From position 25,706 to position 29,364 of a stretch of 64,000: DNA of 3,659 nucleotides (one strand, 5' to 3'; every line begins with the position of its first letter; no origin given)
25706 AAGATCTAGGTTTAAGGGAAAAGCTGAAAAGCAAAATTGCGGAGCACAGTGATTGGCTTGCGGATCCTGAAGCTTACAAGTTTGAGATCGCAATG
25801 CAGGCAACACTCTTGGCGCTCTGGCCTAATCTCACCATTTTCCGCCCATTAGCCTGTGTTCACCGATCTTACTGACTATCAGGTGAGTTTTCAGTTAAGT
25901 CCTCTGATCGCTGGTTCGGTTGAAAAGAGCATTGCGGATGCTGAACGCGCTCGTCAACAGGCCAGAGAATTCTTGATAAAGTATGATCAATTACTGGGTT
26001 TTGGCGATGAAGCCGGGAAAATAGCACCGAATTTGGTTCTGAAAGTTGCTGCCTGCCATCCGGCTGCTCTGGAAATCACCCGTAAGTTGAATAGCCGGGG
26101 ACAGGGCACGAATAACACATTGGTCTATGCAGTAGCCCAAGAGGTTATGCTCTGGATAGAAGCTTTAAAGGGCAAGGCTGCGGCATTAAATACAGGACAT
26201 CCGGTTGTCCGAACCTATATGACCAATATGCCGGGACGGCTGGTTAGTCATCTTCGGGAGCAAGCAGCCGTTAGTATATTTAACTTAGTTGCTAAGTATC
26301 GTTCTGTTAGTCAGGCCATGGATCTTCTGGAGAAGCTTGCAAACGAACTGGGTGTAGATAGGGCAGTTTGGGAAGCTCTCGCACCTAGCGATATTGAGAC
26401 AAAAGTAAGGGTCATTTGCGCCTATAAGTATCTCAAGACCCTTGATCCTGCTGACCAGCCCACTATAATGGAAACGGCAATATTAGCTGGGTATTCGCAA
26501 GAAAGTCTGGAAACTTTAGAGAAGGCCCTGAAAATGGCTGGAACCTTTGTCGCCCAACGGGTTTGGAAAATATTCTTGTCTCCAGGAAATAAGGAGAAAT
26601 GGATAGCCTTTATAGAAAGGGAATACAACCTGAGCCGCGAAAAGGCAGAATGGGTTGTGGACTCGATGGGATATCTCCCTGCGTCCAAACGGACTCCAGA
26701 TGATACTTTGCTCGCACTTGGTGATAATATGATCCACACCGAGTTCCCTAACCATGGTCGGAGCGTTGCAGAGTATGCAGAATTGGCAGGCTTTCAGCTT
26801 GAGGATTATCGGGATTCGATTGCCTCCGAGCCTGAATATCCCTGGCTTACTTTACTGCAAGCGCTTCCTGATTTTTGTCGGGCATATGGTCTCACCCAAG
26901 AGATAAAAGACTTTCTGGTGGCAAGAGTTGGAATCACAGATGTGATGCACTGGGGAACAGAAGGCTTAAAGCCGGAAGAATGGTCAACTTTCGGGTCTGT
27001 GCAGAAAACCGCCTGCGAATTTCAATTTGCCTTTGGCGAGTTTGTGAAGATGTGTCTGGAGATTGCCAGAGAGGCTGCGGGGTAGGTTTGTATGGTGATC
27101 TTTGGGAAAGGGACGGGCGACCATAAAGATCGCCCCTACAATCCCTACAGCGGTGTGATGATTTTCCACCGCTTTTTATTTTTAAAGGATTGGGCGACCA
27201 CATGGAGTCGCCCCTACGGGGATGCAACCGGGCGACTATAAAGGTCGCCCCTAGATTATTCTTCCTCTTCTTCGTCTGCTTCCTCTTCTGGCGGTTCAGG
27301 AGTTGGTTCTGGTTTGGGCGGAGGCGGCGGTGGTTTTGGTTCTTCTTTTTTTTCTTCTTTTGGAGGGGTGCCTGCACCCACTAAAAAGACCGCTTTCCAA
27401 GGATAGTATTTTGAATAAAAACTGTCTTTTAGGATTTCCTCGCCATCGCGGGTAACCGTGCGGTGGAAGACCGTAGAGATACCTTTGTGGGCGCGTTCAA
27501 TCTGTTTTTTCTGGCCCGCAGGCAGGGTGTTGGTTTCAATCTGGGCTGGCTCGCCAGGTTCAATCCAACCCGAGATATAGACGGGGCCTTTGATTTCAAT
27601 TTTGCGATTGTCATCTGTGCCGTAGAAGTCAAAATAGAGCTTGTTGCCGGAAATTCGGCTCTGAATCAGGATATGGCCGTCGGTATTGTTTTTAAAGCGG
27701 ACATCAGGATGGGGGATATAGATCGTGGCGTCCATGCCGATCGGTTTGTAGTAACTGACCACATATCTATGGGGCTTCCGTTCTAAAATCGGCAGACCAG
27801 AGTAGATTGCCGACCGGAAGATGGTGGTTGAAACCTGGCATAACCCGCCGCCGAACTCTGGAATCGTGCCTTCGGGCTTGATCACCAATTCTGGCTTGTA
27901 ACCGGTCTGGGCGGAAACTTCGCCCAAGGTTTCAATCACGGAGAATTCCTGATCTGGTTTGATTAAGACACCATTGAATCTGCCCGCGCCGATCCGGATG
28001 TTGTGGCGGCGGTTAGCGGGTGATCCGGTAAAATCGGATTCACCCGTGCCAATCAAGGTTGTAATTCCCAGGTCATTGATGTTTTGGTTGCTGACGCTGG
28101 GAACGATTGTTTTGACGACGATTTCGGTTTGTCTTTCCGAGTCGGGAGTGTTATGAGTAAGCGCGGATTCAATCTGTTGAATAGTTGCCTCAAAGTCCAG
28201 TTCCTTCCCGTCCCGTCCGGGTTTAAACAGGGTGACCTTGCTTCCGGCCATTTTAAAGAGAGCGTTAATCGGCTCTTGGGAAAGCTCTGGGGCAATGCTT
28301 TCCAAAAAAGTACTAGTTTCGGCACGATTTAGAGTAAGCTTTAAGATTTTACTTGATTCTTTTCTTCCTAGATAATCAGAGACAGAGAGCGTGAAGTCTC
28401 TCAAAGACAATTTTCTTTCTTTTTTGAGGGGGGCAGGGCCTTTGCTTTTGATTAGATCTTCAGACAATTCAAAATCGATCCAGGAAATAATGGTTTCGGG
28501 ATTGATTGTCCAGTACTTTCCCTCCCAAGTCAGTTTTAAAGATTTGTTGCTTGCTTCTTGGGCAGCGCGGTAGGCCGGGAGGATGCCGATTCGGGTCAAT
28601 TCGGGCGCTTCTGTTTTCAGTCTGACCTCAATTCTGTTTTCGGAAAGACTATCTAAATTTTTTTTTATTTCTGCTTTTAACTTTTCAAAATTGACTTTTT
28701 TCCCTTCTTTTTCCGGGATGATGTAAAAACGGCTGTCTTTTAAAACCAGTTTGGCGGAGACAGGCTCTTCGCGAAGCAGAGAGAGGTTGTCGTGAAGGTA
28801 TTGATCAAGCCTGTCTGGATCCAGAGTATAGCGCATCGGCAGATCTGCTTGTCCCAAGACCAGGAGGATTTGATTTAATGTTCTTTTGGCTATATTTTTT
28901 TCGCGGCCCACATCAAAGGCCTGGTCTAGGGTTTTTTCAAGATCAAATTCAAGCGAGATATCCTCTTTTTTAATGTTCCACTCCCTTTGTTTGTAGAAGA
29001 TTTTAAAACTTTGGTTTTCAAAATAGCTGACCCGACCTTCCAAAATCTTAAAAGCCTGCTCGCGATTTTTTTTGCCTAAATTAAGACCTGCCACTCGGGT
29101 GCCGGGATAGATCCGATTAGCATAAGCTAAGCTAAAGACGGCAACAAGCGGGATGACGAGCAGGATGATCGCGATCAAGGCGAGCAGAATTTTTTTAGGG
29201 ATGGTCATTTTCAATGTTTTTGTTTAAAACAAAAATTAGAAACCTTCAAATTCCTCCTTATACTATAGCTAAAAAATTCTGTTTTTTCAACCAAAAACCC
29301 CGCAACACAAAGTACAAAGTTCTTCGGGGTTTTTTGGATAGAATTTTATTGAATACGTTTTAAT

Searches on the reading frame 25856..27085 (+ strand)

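Call 52: search_protein_families(library=pfam, proteins=[window:25856-27085:+], max_evalue=0.00001)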
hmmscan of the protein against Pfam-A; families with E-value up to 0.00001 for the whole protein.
window:25856-27085:+ (409 aa): 1 family
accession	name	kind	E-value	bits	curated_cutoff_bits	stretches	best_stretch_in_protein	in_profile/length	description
PF00923.25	TAL_FSA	-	2.1e-07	31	27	1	6-99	75-148/285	Transaldolase/Fructose-6-phosphate aldolase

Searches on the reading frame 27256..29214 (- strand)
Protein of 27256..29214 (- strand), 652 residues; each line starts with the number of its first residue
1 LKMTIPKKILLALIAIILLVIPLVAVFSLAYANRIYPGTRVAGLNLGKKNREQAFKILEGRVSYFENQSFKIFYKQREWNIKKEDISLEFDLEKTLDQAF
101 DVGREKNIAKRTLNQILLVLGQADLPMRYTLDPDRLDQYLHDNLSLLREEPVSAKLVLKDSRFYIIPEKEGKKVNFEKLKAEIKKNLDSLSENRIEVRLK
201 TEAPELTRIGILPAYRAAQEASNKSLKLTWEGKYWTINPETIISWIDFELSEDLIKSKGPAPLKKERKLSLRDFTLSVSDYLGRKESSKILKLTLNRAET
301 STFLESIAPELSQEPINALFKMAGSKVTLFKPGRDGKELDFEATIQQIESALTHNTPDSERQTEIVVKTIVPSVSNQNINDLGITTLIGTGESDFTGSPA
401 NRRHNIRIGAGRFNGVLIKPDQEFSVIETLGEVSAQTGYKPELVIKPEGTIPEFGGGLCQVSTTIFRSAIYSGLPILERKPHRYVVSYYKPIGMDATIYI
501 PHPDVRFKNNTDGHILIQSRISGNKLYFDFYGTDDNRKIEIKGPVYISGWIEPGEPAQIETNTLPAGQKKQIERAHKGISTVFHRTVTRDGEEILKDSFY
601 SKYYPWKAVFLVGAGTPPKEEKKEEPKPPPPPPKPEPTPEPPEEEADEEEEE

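Call 52: search_protein_families(library=pfam, proteins=[window:27256-29214:-], max_evalue=0.00001)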
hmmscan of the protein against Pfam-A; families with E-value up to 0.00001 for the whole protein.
window:27256-29214:- (652 aa): 2 families
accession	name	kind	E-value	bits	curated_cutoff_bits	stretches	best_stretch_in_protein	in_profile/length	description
PF04294.18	VanW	-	4.3e-40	136.7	27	1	401-531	1-130/130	VanW like protein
PF12229.13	PG_binding_4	-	4.4e-31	107.9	22.1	2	79-194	1-115/117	Putative peptidoglycan binding domain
